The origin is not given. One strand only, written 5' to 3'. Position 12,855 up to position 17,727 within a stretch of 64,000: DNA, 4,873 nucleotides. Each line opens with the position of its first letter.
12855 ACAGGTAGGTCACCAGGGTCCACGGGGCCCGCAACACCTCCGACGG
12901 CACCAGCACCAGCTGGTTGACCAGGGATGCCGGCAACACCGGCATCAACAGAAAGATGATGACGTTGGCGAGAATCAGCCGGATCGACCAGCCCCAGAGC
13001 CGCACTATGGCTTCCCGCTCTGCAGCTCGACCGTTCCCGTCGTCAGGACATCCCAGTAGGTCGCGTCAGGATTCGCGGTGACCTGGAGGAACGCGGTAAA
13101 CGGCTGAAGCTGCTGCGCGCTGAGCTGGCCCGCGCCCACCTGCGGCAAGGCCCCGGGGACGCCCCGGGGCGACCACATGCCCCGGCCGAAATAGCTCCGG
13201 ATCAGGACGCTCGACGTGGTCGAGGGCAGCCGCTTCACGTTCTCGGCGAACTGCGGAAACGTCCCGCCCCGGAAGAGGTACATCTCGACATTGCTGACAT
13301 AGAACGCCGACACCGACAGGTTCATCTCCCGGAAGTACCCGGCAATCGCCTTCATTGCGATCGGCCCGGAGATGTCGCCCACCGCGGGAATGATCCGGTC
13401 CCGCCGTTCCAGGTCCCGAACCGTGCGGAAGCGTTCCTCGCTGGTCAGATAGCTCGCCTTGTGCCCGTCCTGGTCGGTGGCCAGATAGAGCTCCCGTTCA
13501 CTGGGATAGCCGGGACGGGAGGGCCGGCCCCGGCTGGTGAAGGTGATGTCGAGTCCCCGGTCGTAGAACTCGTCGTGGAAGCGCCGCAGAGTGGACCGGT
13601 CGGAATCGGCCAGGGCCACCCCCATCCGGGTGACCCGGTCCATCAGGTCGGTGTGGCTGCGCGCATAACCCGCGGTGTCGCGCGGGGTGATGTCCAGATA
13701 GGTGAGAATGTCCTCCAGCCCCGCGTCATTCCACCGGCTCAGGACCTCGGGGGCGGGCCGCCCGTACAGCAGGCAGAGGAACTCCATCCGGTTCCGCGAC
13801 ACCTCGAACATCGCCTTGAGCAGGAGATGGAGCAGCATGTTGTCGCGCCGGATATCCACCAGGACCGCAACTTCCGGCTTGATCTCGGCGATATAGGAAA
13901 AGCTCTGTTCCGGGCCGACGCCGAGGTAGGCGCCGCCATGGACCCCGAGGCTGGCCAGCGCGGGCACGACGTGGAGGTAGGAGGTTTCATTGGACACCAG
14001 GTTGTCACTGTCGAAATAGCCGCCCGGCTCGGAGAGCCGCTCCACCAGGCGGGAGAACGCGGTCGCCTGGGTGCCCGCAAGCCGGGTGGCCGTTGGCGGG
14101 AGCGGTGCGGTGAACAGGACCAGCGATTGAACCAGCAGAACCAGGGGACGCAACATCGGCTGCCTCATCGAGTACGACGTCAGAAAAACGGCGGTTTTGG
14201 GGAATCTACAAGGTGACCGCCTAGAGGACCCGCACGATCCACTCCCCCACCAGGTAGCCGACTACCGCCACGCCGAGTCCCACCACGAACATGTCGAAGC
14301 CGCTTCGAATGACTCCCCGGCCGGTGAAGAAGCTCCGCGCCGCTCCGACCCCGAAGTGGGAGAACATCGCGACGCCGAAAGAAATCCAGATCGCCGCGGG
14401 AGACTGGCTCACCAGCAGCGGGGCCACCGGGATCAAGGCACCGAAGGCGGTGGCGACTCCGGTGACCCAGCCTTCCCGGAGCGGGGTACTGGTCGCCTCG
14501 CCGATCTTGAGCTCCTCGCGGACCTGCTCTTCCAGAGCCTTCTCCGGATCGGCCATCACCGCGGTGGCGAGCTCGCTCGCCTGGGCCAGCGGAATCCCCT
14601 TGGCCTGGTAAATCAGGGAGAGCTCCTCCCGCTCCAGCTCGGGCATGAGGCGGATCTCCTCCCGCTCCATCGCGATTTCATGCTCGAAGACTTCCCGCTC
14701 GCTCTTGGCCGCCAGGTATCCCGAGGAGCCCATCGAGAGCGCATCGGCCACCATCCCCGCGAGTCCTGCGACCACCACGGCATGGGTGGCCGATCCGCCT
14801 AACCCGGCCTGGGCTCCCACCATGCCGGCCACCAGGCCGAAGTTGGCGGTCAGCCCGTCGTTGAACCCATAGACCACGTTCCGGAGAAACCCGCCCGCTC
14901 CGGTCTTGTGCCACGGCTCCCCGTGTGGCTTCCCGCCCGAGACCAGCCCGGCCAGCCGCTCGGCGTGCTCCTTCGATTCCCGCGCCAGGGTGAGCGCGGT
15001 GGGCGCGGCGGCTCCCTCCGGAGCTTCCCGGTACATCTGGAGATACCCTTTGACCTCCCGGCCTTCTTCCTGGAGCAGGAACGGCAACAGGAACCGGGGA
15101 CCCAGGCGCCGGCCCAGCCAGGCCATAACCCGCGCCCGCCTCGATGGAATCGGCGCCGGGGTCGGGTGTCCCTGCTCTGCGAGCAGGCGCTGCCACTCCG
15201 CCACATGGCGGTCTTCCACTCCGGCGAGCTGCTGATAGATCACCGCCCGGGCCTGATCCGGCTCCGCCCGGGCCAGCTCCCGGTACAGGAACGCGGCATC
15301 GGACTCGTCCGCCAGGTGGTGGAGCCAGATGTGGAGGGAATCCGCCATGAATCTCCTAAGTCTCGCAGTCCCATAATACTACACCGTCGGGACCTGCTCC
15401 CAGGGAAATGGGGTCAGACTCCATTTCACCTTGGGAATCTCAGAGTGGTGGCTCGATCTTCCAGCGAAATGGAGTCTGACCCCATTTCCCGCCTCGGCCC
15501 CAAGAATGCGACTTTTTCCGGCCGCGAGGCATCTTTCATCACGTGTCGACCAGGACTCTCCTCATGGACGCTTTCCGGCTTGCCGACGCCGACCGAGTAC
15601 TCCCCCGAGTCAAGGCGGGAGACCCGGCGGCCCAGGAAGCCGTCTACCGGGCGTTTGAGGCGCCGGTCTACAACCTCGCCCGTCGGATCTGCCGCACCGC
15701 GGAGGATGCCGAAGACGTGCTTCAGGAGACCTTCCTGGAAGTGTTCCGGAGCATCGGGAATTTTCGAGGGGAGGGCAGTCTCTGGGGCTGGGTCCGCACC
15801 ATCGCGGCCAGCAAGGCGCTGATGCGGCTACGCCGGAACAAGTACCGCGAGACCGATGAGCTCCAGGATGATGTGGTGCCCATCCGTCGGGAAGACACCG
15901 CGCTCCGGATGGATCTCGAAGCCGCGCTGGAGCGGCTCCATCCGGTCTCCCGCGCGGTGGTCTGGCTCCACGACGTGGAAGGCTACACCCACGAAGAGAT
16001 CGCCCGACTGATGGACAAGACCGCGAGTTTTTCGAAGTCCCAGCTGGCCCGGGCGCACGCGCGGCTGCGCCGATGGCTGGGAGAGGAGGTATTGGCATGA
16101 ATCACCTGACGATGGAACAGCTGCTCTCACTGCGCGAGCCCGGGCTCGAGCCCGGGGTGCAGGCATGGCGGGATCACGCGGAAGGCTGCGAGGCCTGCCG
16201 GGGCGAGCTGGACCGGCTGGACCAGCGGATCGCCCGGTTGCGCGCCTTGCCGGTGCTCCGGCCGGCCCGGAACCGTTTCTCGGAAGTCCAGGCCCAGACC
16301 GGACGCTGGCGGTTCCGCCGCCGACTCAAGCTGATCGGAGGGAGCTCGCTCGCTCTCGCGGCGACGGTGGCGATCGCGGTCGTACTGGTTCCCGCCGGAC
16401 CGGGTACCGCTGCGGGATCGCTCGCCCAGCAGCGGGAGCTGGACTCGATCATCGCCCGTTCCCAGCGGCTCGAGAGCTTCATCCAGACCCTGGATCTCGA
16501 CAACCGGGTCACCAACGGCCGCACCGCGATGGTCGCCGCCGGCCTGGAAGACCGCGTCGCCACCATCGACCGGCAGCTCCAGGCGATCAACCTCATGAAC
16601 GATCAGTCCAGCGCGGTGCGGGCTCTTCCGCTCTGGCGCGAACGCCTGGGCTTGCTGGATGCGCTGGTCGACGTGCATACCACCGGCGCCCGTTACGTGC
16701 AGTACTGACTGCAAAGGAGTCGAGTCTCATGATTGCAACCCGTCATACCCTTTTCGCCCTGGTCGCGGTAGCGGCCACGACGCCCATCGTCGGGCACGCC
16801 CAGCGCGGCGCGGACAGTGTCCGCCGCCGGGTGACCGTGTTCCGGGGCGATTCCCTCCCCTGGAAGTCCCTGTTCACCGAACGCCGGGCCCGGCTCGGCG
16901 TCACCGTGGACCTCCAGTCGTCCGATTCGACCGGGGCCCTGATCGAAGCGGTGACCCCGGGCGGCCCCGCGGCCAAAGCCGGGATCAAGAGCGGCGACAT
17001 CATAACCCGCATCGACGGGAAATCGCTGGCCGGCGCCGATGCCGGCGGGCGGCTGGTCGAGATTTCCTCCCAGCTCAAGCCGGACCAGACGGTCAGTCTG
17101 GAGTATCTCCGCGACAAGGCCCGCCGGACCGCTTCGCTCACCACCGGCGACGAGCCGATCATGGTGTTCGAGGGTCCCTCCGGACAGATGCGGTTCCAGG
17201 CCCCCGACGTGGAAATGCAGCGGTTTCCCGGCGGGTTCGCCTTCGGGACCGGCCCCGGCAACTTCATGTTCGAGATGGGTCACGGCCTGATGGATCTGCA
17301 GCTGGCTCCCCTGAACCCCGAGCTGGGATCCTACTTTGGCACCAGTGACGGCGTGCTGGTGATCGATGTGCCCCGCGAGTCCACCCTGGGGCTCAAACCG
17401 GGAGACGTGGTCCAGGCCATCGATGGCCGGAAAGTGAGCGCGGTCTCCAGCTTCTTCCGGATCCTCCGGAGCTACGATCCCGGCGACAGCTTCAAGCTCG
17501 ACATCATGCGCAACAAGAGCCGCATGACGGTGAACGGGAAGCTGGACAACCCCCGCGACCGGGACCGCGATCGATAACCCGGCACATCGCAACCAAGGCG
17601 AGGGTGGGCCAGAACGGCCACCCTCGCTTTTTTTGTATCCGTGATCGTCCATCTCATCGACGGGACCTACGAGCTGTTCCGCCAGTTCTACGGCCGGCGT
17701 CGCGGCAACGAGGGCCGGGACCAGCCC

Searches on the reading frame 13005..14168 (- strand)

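Call 66: search_protein_families(library=pfam, proteins=[window:13005-14168:-], max_evalue=0.0001)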
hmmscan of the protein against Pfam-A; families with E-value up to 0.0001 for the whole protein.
window:13005-14168:- (387 aa): 1 family
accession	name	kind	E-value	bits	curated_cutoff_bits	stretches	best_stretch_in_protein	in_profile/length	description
PF25046.1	DUF7790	-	2.1e-33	116.3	23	2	225-360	116-239/272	Domain of unknown function (DUF7790)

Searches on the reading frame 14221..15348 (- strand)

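Call 66: search_protein_families(library=pfam, proteins=[window:14221-15348:-], max_evalue=0.0001)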
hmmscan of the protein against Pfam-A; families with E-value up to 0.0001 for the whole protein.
window:14221-15348:- (375 aa): 1 family
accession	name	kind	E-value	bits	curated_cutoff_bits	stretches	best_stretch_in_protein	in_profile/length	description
PF01988.24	VIT1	-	6.9e-54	183.3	28.1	1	155-368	1-213/214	VIT family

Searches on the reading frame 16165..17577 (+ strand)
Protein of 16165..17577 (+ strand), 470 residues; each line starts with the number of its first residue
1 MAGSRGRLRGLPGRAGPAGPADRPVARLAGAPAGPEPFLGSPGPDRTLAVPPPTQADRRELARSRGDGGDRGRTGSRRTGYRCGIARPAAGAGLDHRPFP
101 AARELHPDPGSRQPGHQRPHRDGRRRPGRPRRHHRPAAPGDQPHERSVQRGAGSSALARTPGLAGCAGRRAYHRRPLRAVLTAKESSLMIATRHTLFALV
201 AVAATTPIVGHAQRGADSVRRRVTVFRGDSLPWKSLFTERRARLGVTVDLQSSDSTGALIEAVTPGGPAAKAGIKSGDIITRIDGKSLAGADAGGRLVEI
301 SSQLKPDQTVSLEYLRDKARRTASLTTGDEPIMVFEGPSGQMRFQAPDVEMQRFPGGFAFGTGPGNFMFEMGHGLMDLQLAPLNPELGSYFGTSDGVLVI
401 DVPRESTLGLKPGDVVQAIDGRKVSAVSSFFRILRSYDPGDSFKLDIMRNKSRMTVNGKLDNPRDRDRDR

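Call 66: search_protein_families(library=pfam, proteins=[window:16165-17577:+], max_evalue=0.0001)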
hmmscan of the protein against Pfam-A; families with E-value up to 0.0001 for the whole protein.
window:16165-17577:+ (470 aa): 4 families
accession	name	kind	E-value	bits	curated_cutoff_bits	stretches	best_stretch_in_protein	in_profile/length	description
PF13180.12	PDZ_2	-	5.4e-24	84.7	27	2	243-326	2-79/80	PDZ domain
PF17820.7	PDZ_6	-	3.8e-14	52.6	27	1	260-288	2-30/54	PDZ domain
PF00595.29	PDZ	-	9.5e-14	52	23.2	1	237-290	5-59/81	PDZ domain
PF14685.13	PDZ_Tricorn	-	6.8e-05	23.2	25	0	409-449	39-78/88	Tricorn protease PDZ domain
